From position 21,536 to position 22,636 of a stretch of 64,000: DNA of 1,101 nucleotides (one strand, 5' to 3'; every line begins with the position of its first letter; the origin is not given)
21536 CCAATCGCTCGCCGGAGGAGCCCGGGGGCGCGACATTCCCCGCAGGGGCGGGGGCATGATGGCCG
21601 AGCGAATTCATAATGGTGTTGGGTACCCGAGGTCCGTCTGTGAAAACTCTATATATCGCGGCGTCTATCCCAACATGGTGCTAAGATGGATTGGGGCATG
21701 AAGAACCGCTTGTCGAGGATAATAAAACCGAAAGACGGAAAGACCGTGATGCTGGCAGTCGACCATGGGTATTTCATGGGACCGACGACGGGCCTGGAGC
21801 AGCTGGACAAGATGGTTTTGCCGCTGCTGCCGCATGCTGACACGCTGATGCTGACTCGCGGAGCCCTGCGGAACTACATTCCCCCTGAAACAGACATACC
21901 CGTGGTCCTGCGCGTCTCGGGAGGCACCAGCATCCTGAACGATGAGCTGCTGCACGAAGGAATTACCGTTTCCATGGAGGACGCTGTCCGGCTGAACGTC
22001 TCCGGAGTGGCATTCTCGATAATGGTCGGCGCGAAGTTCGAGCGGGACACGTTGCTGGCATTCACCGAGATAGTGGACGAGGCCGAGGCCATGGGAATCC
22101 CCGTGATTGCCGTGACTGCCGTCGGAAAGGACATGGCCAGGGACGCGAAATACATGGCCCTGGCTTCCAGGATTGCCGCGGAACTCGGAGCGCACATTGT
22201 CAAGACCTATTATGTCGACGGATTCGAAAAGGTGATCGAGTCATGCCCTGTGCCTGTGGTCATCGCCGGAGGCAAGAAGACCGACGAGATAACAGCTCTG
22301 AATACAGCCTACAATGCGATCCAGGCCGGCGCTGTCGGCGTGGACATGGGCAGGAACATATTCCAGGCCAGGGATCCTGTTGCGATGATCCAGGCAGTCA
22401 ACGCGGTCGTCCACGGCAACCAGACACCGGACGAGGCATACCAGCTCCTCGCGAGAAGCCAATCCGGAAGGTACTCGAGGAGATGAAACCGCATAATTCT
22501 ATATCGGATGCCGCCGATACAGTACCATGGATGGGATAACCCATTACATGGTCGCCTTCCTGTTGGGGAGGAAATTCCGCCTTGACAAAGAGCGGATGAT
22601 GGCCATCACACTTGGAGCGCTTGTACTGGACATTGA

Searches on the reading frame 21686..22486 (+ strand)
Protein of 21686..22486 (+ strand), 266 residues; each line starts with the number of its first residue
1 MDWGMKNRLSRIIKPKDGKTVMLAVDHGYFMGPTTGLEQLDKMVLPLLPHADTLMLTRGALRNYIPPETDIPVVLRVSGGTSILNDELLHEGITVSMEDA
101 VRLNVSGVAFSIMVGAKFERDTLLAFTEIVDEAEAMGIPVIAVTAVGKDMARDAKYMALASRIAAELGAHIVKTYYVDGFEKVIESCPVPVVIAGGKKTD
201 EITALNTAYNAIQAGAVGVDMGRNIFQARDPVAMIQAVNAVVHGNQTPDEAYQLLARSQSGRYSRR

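Call 65: search_protein_families(library=pfam, proteins=[window:21686-22486:+], max_evalue=0.001)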
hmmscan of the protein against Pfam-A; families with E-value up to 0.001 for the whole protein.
window:21686-22486:+ (266 aa): 1 family
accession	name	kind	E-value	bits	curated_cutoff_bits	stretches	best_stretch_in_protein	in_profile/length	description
PF01791.15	DeoC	-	4e-23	82.7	23.8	1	20-228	1-229/229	DeoC/LacD family aldolase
